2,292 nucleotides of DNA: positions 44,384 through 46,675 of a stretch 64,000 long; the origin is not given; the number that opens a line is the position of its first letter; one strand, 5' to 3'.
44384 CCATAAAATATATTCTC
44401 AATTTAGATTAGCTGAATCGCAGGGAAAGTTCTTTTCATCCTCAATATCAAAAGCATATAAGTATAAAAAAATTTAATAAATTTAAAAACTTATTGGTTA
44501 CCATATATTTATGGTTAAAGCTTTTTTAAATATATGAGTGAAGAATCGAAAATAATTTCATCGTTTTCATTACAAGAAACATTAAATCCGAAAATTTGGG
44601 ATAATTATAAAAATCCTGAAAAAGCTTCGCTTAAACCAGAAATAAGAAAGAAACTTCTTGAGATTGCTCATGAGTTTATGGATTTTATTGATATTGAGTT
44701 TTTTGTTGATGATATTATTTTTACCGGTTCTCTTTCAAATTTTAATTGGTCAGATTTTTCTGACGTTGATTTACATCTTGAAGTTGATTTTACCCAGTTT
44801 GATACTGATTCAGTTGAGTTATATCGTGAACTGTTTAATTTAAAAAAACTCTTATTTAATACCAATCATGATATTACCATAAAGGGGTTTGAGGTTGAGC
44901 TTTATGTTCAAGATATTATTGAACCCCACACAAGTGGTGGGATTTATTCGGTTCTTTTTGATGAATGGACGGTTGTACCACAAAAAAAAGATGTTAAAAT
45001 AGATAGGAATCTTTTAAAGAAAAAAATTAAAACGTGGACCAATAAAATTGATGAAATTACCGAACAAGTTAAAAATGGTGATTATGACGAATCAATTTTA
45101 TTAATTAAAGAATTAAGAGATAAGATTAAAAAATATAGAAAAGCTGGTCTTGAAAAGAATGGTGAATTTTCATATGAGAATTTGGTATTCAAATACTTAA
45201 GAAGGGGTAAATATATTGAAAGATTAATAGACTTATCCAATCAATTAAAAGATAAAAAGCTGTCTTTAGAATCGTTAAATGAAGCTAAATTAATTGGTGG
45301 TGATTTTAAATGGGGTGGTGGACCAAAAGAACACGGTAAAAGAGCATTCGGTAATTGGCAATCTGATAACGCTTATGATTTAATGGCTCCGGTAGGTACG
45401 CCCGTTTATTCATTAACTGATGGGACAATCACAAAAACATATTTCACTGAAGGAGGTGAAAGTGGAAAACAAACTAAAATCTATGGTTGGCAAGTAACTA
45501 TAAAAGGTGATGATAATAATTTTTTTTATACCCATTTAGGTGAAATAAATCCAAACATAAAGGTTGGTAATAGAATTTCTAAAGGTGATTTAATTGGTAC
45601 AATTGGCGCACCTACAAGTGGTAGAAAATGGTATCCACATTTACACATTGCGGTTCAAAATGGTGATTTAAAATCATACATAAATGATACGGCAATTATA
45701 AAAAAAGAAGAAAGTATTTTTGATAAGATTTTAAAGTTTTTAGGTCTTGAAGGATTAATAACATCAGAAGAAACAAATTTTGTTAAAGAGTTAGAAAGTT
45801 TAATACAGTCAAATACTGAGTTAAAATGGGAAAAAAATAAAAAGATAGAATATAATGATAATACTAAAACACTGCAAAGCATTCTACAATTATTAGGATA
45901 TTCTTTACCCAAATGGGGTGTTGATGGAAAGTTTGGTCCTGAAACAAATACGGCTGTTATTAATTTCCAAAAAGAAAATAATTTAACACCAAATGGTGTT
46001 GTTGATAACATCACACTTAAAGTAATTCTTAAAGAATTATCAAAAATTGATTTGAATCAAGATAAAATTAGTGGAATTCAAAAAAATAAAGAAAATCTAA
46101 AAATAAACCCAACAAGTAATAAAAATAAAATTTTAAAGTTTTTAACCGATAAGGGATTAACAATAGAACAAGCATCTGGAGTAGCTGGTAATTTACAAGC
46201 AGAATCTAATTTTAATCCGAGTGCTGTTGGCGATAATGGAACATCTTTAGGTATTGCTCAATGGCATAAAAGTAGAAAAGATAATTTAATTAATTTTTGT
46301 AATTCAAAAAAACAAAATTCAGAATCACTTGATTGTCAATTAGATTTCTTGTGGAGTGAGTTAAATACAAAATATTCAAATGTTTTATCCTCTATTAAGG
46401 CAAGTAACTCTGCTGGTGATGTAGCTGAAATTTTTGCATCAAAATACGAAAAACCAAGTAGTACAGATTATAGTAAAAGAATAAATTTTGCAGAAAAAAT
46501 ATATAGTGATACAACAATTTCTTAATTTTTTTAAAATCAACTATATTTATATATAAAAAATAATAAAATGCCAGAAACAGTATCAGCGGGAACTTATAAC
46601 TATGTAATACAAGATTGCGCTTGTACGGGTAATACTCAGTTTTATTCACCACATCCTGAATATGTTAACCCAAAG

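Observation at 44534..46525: Unusual four-domain fusion: minimal nucleotidyltransferase + M23 peptidase + PG-binding + tail-lysozyme-like domain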

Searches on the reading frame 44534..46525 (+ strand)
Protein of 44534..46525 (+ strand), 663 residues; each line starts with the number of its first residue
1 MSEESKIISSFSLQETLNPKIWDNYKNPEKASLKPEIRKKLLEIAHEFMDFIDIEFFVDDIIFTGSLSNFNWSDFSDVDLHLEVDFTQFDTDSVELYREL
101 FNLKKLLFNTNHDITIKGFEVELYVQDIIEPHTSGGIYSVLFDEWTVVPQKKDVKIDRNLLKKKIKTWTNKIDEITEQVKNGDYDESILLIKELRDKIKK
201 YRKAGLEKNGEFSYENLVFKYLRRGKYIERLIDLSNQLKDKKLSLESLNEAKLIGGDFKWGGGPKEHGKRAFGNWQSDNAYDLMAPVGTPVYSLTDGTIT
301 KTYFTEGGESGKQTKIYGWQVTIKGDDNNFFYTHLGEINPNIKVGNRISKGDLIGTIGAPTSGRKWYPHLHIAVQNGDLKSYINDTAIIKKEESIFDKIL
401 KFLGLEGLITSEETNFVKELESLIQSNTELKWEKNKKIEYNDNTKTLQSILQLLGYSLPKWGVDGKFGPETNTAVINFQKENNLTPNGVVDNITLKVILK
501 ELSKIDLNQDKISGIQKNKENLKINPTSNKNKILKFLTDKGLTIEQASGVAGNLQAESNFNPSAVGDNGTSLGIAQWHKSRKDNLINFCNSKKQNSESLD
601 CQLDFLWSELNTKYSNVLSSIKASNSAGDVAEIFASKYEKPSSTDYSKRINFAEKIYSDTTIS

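Call 3: search_protein_families(library=pfam, proteins=[window:44534-46525:+], max_evalue=1)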
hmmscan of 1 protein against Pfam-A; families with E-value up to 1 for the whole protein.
window:44534-46525:+ (663 aa): 6 families
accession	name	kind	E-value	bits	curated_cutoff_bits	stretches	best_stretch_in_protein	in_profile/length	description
PF18013.6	Phage_lysozyme2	-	2.9e-35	121.9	28.2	1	529-658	2-138/140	Phage tail lysozyme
PF01471.23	PG_binding_1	-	2.2e-13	50.6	23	1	442-497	3-56/57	Putative peptidoglycan binding domain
PF01551.29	Peptidase_M23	-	7.7e-13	48.9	28.7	1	279-377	4-90/96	Peptidase family M23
PF14276.11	DUF4363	-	0.0061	17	27.5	1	159-203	5-49/107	Domain of unknown function (DUF4363)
PF09374.15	PG_binding_3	-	0.056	14.1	24.6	1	446-481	5-39/76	Predicted Peptidoglycan domain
PF17448.7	YqaH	-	0.13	13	31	1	154-199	7-53/88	Uncharacterized YqaH-like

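Call 4: search_protein_families(library=phrogs, proteins=[window:44534-46525:+], max_evalue=0.01)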
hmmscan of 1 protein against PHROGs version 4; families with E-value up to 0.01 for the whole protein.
window:44534-46525:+ (663 aa): 24 families
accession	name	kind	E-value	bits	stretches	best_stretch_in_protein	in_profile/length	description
phrog_36119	-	unknown function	4.4e-40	138.6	1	13-245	21-247/247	-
phrog_9570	-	tail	1.7e-27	97.6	1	519-649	469-603/689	tail length tape measure protein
phrog_8949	-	unknown function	8.6e-21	75.9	1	529-639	335-448/557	-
phrog_19487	-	tail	1.1e-18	68.1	1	527-648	823-947/1147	tail length tape measure protein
phrog_11037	-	unknown function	6.9e-18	66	1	525-661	13-159/365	-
phrog_20388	-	lysis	1.3e-14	55.1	2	570-647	76-154/527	endolysin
phrog_6700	-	lysis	2.9e-13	48.7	1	276-431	2624-2772/2898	endolysin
phrog_7767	-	other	5.1e-12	46.9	1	280-452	23-187/194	metallo-endopeptidase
phrog_24249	-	tail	3e-11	43.9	1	525-659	8-152/739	tail protein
phrog_10030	-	tail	1.3e-09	36.9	1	278-378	1914-2009/2105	tail length tape measure protein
phrog_1493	-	lysis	7e-09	36.3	1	426-502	241-309/394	endolysin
phrog_21656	-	other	8.2e-09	35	1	276-378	635-733/1022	peptidase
phrog_2649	-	lysis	1.3e-08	36.1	1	436-514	176-249/261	endolysin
phrog_14988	-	other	3.2e-08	34.6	1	279-492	34-257/272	peptidase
phrog_1224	-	head and packaging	4.3e-07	30.5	1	442-501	11-67/438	endolysin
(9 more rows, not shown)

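Call 5: search_solved_structures(query=window:44534-46525:+, max_evalue=1, show_alignments=2)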
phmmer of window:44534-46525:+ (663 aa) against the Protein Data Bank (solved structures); distinct sequences matched with E-value up to 1: 41.
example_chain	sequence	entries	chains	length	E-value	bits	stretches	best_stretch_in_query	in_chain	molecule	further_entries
3csr_A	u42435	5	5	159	1.1e-09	40.6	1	529-658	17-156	Morphogenesis protein 1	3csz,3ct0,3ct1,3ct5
3csq_A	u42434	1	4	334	2.2e-09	39.6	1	529-658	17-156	Morphogenesis protein 1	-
2b44_A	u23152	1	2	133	6.1e-06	28.2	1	280-380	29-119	Glycyl-glycine endopeptidase lytM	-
2b0p_A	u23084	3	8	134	6.2e-06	28.2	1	280-380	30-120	Glycyl-glycine endopeptidase lytM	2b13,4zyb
9gy1_A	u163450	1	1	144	6.3e-06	28.2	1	276-377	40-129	Peptidase, M23 family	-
1qwy_A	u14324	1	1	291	4e-05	25.6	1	280-380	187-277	peptidoglycan hydrolase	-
7qrl_A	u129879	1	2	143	4.2e-05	25.5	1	272-374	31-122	DipM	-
7qrl_C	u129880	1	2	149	4.4e-05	25.4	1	272-374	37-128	DipM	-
6jmx_A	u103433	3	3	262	0.0001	24.2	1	279-378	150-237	Peptidase M23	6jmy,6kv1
5kqb_A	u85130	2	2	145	0.00015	23.7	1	280-379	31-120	Peptidase M23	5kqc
9k2v_E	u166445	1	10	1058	0.00034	22.5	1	281-378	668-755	Internal protein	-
5tv7_A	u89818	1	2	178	0.00069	21.5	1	441-494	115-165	Putative peptidoglycan-binding/hydrolysing protein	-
6jn7_A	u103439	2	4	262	0.0012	20.7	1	280-378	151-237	Peptidase M23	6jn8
6u2a_A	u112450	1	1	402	0.0016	20.2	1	219-373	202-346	ShyA endopeptidase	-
6ue4_A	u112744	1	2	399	0.0016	20.2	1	219-373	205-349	ShyA endopeptidase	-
3bkh_A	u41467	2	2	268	0.0063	18.3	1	439-497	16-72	lytic transglycosylase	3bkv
9xps_S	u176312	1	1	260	0.0065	18.2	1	439-497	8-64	Endolysin gp144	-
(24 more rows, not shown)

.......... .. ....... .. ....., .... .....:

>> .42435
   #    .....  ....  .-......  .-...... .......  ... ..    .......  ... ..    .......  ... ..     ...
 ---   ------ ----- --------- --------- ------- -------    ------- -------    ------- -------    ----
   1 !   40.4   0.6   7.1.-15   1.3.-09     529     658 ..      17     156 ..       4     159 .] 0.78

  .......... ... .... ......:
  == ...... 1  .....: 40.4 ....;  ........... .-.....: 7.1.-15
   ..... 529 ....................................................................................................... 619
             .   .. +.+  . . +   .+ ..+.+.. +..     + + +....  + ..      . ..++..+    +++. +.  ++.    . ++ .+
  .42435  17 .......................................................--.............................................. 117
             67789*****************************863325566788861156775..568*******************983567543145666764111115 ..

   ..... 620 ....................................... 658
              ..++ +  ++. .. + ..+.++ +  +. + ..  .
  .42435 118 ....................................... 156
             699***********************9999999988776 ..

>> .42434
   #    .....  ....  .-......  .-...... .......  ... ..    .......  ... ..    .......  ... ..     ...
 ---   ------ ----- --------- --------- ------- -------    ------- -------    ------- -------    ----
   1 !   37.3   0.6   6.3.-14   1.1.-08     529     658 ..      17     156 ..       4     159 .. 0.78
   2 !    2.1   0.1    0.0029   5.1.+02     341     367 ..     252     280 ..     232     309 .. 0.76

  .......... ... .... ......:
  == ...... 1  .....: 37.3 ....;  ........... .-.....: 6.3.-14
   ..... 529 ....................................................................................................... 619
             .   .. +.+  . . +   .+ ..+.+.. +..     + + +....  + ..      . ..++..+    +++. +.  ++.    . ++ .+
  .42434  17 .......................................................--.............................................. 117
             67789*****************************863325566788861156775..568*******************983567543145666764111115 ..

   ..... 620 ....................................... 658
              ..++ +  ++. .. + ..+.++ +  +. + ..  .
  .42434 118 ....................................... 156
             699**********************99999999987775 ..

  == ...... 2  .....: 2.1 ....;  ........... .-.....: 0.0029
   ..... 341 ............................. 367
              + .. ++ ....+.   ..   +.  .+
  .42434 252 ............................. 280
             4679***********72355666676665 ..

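Call 8: search_protein_families(library=ncbifam, proteins=[window:44534-46525:+], max_evalue=1)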
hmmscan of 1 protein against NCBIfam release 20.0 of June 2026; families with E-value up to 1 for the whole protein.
window:44534-46525:+ (663 aa): 12 families
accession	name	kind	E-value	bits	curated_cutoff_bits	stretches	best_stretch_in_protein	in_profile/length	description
NF052336.1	PdgHdaseHSB100310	equivalog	8.2e-11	41.8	500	1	273-495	52-243/316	peptidoglycan hydrolase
TIGR02869.1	spore_SleB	equivalog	1.4e-07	31.6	236.5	1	442-521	14-76/201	spore cortex-lytic enzyme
NF053824.1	PdgNdpepShyC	equivalog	1.4e-06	27.5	700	1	273-372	291-378/429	peptidoglycan DD-endopeptidase ShyC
NF052377.1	lmo1851_S41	exception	1.4e-06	27.3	725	1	435-509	384-457/468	lmo1851 family serine protease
NF004799.0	PRK06148.1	subfamily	2.6e-06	25.7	1128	1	280-375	443-538/1015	hypothetical protein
NF052530.1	Heli_ShapePgp3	exception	7.7e-05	21.9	300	1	282-375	171-252/270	peptidoglycan metallopeptidase Pgp3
NF050804.1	CellDivDipMCaul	equivalog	0.00034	19.5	900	1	273-373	523-612/634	cell division endopeptidase DipM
NF008652.0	PRK11649.1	equivalog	0.00039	19.2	341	1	280-374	315-397/439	murein DD-endopeptidase MepM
NF052335.1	PdgHdaseHSB129560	equivalog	0.00046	19.6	500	1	436-501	201-264/330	peptidoglycan hydrolase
NF053825.1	PdgNdpepShyA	equivalog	0.00067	18.4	700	1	276-372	294-378/425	peptidoglycan DD-endopeptidase ShyA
TIGR03979.1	His_Ser_Rich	equivalog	0.076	13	121.65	1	447-496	137-184/190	His-Xaa-Ser repeat protein HxsA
NF004786.0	PRK06132.1-3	equivalog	0.16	10.7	329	1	442-490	221-267/418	hypothetical protein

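Call 10: search_dna_similar(query=window:44534-46525:+, collection=phages, mode=protein, max_rows=40)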
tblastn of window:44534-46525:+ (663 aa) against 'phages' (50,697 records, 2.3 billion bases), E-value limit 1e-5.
Records with a match: 467; places in all: 469; records where one place covers at least 80% of the query: 0.
Best place of each record, by identity: <60% 467.
By first word of the organism name: Staphylococcus 324; Bacillus 44; Synechococcus 18; Prevotella 15; Maribacter 8; Mammaliicoccus 7; Cellulophaga 7; Burkholderia 6; uncultured 5; Rhodobacter 5; and 21 more.
By host as written in the record: Staphylococcus aureus 116; - 49; Staphylococcus sp. 23; Staphylococcus carnosus TM300 22; Prevotella sp. 15; Bacillus subtilis 13; Staphylococcus xylosus M1997-2/10 9; Maribacter forsetii DSM18668 8; and 124 more.
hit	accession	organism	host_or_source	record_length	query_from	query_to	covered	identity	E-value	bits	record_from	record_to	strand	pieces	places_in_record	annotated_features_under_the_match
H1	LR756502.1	uncultured phage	metagenomic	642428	8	283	42%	38.0%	2e-34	146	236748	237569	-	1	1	record has no annotation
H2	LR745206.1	uncultured phage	metagenomic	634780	8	243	36%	42.0%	8e-39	160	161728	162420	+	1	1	record has no annotation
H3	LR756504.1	uncultured phage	metagenomic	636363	8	245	36%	41.4%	8e-40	163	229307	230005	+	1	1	record has no annotation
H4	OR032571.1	Synechococcus phage DSL-LC02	Synechococcus sp.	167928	10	262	38%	37.7%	5e-30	133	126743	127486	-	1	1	aminoglycoside nucleotidyltransferase | hypothetical protein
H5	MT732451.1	Maribacter phage Molly_1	Maribacter forsetii DSM18668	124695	7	246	36%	39.7%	3e-39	161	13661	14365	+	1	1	hypothetical protein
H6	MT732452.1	Maribacter phage Molly_2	Maribacter forsetii DSM18668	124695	7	246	36%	39.7%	3e-39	161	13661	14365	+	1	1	hypothetical protein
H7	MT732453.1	Maribacter phage Molly_3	Maribacter forsetii DSM18668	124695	7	246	36%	39.7%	3e-39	161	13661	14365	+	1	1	hypothetical protein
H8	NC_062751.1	Maribacter phage Molly_1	Maribacter forsetii DSM18668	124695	7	246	36%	39.7%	3e-39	161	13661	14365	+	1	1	hypothetical protein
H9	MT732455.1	Maribacter phage Molly_5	Maribacter forsetii DSM18668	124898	7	246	36%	39.7%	3e-39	161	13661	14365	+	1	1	hypothetical protein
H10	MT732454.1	Maribacter phage Molly_4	Maribacter forsetii DSM18668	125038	7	246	36%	39.7%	3e-39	161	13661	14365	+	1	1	hypothetical protein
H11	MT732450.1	Maribacter phage Colly_1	Maribacter forsetii DSM18668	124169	7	246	36%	39.3%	2e-38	159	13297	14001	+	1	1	hypothetical protein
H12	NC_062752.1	Maribacter phage Colly_1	Maribacter forsetii DSM18668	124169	7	246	36%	39.3%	2e-38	159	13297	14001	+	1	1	hypothetical protein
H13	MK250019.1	Prevotella phage Lak-A2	Prevotella sp.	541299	8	246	36%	38.9%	3e-28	127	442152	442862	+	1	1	record has no annotation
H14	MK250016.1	Prevotella phage Lak-A1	Prevotella sp.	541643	8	246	36%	38.5%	3e-28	127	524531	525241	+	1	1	record has no annotation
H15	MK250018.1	Prevotella phage Lak-A1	Prevotella sp.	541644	8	246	36%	38.5%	3e-28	127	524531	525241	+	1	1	record has no annotation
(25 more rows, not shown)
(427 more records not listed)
